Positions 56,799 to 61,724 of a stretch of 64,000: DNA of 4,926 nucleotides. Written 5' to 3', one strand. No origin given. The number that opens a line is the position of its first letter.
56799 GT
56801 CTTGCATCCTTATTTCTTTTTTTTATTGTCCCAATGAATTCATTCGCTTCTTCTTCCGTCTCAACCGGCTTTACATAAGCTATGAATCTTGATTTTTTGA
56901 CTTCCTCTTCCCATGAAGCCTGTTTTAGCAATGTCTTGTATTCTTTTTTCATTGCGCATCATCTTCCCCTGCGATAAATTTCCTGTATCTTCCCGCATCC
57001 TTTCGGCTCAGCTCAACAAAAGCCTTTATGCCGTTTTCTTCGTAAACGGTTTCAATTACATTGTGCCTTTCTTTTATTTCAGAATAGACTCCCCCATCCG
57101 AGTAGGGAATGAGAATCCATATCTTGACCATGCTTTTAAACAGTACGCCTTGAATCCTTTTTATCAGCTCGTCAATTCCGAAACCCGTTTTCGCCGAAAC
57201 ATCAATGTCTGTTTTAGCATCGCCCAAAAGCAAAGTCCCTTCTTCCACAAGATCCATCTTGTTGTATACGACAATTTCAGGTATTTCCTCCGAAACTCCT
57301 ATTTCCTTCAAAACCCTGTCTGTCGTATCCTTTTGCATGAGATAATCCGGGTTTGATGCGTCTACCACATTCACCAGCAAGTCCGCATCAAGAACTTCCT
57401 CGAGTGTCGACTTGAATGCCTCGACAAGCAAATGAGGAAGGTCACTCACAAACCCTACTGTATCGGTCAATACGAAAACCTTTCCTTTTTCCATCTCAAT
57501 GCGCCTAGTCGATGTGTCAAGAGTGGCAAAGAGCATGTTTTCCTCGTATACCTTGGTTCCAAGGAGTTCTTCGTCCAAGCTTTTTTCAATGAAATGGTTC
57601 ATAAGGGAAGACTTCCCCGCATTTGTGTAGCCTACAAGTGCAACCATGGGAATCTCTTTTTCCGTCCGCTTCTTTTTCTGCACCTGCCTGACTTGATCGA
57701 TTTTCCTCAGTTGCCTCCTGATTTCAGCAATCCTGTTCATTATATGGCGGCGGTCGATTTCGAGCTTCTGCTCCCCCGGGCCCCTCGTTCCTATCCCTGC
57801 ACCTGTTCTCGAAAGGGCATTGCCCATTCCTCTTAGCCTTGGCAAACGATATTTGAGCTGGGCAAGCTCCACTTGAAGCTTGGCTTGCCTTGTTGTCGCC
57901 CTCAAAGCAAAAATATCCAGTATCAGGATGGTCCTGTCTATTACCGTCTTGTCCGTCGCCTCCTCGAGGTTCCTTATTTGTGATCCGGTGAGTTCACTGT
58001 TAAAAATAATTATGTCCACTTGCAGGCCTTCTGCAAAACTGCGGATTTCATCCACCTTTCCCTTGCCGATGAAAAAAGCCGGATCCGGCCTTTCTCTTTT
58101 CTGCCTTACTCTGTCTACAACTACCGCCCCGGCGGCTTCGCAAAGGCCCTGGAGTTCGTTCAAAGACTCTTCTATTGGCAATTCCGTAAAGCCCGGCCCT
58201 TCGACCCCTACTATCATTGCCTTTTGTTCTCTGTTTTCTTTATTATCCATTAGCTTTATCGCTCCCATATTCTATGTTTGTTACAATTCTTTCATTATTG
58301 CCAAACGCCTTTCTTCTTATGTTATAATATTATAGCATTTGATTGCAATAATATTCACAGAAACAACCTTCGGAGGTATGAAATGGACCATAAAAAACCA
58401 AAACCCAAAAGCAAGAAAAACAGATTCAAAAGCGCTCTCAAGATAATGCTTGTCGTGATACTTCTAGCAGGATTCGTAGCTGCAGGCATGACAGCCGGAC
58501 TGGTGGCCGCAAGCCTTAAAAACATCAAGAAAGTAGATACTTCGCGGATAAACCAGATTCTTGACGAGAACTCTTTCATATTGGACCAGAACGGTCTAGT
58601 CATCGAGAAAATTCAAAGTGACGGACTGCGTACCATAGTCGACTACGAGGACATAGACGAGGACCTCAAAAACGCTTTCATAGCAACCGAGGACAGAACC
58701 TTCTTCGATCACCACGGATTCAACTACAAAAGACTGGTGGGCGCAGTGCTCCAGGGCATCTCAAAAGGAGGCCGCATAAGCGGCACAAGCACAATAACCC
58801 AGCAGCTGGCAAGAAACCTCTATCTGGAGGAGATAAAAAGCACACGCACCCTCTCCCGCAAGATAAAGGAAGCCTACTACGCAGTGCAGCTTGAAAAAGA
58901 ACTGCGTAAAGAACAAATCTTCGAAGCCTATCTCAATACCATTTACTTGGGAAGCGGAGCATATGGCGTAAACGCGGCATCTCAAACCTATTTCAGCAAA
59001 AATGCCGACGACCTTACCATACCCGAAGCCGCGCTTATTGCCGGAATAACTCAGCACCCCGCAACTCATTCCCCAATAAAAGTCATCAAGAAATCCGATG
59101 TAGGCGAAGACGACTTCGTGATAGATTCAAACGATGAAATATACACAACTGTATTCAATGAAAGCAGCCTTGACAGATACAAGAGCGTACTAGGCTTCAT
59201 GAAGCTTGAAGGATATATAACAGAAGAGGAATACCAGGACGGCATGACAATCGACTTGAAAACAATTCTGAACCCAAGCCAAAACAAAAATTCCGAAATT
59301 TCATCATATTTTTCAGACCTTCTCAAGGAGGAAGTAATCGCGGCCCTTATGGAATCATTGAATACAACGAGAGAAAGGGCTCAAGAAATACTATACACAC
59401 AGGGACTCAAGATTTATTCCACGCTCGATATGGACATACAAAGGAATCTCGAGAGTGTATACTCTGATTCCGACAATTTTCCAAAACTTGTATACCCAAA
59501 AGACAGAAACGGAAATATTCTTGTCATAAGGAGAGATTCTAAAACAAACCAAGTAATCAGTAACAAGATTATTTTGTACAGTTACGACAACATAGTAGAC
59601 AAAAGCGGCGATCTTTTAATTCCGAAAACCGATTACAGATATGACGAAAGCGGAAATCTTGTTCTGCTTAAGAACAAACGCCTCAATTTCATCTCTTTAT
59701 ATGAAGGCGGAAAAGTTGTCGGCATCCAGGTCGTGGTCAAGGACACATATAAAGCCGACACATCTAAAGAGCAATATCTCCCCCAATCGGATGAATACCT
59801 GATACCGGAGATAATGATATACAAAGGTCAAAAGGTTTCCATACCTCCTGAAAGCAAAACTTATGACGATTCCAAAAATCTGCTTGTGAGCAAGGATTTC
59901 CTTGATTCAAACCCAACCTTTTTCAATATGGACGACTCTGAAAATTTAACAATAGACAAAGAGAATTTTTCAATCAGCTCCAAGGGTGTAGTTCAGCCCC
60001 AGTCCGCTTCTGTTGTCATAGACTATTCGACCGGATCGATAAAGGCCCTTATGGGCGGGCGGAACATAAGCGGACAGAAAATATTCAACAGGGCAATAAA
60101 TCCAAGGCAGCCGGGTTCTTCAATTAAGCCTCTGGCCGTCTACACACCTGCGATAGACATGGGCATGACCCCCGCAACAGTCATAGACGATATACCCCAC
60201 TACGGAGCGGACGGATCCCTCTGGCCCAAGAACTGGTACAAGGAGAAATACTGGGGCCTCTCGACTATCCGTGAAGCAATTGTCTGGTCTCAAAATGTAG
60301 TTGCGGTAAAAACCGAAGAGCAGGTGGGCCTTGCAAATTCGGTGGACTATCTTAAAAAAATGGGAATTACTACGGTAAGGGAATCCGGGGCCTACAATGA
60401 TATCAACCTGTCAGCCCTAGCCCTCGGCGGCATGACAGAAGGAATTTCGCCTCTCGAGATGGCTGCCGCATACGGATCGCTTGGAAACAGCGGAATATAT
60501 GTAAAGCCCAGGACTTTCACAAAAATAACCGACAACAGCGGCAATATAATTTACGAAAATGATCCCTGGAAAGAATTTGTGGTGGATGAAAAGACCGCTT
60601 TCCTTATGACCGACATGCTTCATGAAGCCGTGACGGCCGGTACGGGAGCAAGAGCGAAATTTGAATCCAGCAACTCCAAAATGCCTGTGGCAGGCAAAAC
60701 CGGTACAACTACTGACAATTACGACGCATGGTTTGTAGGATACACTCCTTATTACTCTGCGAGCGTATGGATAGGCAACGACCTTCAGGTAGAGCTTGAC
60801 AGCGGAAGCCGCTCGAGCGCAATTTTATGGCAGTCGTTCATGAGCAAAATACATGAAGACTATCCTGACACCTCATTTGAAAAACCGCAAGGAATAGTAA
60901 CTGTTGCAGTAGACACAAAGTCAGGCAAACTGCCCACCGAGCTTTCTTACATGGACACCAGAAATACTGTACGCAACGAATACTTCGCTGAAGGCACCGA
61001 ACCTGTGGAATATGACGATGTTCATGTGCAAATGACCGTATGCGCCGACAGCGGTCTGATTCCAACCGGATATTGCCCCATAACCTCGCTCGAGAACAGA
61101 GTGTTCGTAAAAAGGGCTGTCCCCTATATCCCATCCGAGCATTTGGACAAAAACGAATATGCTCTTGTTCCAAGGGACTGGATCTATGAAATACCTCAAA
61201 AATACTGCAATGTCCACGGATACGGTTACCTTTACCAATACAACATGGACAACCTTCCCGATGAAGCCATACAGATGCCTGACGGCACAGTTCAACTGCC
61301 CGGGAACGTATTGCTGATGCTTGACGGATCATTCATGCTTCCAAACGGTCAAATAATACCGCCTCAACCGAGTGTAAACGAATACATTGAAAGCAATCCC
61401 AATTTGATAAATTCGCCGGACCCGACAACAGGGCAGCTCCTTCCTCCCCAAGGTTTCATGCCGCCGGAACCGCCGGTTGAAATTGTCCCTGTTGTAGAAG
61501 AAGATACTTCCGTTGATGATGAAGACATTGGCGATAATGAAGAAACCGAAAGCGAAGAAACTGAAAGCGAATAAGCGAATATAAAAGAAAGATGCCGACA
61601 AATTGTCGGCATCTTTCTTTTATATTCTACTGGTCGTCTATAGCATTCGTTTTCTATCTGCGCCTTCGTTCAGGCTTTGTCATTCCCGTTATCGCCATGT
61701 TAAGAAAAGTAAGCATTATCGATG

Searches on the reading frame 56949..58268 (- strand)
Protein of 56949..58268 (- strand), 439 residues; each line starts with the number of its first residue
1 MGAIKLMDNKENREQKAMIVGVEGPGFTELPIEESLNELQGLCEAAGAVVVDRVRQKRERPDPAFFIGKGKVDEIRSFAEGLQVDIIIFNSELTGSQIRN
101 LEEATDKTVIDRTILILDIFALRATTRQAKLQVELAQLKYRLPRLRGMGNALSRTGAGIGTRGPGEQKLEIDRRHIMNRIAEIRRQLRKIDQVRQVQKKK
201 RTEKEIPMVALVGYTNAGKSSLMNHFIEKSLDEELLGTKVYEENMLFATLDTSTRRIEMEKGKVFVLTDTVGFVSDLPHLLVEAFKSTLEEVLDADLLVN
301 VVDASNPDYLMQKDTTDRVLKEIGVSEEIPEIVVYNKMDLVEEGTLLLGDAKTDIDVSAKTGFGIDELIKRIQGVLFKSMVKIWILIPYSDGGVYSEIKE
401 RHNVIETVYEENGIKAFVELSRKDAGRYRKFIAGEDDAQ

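Call 59: search_protein_families(library=pfam, proteins=[window:56949-58268:-], max_evalue=0.00001)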
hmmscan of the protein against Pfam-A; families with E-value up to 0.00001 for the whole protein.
window:56949-58268:- (439 aa): 3 families
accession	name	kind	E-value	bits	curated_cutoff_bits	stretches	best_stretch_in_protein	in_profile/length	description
PF13167.11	GTP-bdg_N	-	1.5e-33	115.6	25.4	1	33-121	1-89/89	GTP-binding GTPase N-terminal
PF16360.10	GTP-bdg_M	-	5.2e-31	107.5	29.5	1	123-201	1-79/79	GTP-binding GTPase Middle Region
PF01926.29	MMR_HSR1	-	1.4e-17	64.3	21.9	1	209-337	2-113/113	50S ribosome-binding GTPase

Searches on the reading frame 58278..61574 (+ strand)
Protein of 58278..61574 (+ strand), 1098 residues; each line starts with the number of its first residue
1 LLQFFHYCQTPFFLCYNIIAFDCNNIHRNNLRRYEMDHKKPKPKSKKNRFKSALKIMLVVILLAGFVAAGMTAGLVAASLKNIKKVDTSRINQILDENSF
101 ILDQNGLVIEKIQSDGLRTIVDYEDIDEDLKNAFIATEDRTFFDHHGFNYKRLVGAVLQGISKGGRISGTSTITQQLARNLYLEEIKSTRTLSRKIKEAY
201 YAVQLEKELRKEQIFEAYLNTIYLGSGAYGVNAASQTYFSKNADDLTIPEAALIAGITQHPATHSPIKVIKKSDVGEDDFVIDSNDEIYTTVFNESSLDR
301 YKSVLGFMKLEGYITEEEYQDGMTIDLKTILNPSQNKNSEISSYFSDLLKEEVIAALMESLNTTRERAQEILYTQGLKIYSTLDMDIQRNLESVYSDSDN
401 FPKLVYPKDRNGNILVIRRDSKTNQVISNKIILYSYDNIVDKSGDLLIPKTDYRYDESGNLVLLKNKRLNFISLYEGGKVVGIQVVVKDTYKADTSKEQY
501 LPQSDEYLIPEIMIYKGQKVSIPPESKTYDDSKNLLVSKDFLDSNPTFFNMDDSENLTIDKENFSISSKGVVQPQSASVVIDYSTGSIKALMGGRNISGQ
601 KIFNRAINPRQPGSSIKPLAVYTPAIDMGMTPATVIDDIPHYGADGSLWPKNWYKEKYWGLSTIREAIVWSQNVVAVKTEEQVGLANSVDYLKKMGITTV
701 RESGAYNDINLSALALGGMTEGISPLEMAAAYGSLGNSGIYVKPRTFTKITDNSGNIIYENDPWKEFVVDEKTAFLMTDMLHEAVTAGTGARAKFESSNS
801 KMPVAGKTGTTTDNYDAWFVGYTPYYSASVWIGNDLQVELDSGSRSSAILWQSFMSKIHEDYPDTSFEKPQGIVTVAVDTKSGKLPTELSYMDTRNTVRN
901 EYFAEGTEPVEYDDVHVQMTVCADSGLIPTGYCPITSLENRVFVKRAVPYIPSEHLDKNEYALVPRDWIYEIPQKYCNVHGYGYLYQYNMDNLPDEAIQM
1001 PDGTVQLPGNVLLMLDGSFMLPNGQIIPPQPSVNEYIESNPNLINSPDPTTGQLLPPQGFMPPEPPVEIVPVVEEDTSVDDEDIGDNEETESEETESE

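Call 54: search_protein_families(library=pfam, proteins=[window:58278-61574:+], max_evalue=0.00001)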
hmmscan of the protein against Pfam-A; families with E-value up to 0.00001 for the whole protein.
window:58278-61574:+ (1098 aa): 2 families
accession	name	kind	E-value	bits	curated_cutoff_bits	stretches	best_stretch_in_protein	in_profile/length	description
PF00912.28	Transgly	-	4.7e-56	189.5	27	1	107-270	3-163/178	Transglycosylase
PF00905.27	Transpeptidase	-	1e-32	114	22.1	1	579-832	4-273/299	Penicillin binding protein transpeptidase domain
